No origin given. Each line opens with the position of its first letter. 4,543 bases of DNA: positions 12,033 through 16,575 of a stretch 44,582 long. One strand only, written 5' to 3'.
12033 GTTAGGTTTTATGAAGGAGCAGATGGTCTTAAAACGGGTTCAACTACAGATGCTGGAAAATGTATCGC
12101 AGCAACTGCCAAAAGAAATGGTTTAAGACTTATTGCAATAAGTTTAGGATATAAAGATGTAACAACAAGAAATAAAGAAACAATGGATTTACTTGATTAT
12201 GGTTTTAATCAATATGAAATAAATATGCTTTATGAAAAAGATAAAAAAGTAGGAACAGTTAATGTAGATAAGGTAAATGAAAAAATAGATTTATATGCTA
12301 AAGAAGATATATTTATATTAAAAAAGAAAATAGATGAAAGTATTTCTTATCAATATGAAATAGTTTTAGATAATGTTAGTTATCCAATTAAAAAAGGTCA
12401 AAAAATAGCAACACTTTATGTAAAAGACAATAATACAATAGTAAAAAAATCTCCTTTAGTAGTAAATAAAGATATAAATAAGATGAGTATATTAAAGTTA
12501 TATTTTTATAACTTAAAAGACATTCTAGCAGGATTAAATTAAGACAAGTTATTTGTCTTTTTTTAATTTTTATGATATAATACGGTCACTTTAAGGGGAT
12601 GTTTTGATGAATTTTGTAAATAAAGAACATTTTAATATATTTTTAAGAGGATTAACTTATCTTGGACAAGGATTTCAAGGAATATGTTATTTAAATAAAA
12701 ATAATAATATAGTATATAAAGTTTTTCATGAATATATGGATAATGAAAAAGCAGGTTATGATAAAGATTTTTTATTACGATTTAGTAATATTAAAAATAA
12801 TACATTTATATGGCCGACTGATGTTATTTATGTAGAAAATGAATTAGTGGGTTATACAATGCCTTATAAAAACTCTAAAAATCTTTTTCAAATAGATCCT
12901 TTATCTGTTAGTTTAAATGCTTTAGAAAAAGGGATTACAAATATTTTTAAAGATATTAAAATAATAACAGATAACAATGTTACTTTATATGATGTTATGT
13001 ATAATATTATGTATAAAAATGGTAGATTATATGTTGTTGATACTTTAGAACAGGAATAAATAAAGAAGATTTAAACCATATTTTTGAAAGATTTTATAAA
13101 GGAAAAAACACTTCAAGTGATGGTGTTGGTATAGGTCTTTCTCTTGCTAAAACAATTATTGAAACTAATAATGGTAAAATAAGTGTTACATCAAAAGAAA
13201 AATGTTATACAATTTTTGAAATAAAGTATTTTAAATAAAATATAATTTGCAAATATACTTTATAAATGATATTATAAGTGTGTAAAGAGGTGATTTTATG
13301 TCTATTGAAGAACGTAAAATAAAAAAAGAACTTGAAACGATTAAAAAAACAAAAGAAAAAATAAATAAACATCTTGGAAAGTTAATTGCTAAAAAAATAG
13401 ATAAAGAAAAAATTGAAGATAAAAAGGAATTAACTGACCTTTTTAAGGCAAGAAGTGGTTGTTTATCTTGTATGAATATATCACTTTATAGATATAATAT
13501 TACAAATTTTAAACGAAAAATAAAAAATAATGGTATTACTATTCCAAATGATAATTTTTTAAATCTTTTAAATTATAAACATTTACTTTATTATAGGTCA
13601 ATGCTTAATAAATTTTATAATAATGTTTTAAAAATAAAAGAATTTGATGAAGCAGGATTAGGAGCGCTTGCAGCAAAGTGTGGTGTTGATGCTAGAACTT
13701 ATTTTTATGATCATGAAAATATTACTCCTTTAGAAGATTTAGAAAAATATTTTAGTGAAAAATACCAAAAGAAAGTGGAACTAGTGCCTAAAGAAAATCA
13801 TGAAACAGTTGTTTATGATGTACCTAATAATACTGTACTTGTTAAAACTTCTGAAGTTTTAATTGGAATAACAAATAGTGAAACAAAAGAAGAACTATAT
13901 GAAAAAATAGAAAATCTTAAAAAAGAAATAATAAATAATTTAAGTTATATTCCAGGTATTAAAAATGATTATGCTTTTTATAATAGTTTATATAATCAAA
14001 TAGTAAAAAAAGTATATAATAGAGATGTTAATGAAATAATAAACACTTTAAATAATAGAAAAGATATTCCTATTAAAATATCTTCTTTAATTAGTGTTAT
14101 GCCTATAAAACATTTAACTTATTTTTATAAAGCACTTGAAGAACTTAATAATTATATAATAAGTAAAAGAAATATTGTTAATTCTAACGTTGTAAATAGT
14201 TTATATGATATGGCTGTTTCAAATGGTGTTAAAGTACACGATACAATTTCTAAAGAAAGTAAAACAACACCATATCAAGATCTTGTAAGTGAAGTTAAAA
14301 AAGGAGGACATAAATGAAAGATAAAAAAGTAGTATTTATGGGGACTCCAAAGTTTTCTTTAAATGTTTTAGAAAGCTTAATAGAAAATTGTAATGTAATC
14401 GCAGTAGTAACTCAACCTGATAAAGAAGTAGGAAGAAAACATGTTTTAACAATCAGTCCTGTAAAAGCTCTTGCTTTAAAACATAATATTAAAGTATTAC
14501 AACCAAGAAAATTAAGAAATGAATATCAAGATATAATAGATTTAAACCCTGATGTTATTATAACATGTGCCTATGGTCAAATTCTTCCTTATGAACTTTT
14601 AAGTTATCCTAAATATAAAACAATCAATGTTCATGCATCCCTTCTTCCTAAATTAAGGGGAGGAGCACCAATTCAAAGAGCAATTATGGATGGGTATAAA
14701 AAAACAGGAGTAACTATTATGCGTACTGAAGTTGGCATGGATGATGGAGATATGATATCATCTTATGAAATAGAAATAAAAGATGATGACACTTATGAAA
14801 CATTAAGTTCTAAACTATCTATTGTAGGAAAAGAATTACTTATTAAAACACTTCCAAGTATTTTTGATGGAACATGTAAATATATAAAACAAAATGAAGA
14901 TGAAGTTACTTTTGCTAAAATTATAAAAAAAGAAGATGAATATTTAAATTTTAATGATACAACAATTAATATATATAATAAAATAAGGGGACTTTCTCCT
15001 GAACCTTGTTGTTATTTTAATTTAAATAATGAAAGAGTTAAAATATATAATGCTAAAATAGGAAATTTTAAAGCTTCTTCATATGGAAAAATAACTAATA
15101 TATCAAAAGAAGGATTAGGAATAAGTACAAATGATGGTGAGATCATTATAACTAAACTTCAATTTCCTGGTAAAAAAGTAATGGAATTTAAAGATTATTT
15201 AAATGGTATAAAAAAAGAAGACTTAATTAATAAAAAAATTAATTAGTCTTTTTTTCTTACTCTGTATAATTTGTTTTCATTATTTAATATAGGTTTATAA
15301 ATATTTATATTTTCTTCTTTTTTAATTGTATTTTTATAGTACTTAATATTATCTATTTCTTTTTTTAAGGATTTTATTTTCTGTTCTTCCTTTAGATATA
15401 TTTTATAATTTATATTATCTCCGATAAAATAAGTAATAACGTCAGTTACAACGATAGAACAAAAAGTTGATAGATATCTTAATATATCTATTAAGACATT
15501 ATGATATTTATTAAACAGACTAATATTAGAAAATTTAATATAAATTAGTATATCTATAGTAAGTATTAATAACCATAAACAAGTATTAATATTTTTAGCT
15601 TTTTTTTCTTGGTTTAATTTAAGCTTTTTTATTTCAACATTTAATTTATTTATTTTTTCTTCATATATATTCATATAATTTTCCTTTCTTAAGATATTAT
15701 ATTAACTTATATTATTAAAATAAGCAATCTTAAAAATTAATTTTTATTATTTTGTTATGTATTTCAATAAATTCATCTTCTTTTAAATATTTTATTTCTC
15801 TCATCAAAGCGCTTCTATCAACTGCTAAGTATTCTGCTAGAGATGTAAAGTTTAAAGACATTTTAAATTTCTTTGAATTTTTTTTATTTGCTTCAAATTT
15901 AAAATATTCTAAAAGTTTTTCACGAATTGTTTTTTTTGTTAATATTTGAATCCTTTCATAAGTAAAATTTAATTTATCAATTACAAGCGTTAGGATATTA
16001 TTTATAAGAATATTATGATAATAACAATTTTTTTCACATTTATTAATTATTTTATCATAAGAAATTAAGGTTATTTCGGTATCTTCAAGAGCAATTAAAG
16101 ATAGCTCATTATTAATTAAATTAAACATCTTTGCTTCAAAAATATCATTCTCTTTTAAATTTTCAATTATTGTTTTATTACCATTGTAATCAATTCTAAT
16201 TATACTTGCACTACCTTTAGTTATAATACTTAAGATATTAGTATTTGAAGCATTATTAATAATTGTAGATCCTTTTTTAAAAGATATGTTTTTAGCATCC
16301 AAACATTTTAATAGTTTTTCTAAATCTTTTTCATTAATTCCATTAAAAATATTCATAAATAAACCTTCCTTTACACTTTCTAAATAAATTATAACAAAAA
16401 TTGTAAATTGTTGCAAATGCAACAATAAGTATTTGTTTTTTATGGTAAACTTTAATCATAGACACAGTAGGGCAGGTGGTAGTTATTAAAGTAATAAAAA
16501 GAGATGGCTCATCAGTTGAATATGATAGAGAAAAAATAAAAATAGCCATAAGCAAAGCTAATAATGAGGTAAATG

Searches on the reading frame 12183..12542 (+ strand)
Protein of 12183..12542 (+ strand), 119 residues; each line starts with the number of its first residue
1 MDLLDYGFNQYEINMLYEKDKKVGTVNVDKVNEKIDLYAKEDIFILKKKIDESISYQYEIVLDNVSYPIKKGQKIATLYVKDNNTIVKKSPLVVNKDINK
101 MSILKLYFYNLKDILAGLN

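Call 65: search_protein_families(library=pfam, proteins=[window:12183-12542:+], max_evalue=0.001)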
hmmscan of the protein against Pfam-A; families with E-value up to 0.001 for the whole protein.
window:12183-12542:+ (119 aa): 1 family
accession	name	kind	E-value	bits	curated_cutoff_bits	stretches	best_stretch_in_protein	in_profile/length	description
PF07943.18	PBP5_C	-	2.4e-13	50.5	21.2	1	11-100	1-91/91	Penicillin-binding protein 5, C-terminal domain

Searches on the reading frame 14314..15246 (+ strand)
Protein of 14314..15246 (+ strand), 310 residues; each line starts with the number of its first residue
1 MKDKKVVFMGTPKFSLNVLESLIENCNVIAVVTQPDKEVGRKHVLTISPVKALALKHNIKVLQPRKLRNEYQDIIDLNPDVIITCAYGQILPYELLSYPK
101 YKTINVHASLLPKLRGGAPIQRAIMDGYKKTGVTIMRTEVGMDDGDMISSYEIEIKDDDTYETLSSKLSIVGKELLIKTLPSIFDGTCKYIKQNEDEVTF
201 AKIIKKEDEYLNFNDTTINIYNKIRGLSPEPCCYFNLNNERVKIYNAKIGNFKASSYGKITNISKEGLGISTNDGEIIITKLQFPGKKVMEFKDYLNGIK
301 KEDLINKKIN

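Call 66: search_protein_families(library=pfam, proteins=[window:14314-15246:+], max_evalue=0.001)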
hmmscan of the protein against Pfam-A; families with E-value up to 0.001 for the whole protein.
window:14314-15246:+ (310 aa): 2 families
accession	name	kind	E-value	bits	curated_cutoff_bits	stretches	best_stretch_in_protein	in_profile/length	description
PF00551.24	Formyl_trans_N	-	4.9e-36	124.6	26.1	1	5-179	2-180/181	Formyl transferase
PF02911.23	Formyl_trans_C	-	2.8e-25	88.8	21.1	1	204-299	2-99/100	Formyl transferase, C-terminal domain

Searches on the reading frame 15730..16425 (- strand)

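Call 66: search_protein_families(library=pfam, proteins=[window:15730-16425:-], max_evalue=0.001)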
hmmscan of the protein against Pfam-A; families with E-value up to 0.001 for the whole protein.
window:15730-16425:- (231 aa): 1 family
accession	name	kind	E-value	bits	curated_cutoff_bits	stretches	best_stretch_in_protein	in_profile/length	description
PF00027.35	cNMP_binding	-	2.3e-09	37.6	27.5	1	48-133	3-89/89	Cyclic nucleotide-binding domain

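Call 72: search_protein_families(library=ncbifam, max_evalue=0.00001, proteins=[window:15730-16425:-])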
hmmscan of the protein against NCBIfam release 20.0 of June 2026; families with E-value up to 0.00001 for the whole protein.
window:15730-16425:- (231 aa): 2 families
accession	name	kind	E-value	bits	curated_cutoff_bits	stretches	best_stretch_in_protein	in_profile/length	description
NF008732.0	PRK11753.1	equivalog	8.1e-08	32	266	1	31-227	12-208/214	cAMP-activated global transcriptional regulator CRP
NF045989.1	TransRegFnrLRhodb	equivalog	9e-07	28.4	300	1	47-225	39-220/245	transcriptional regulator FnrL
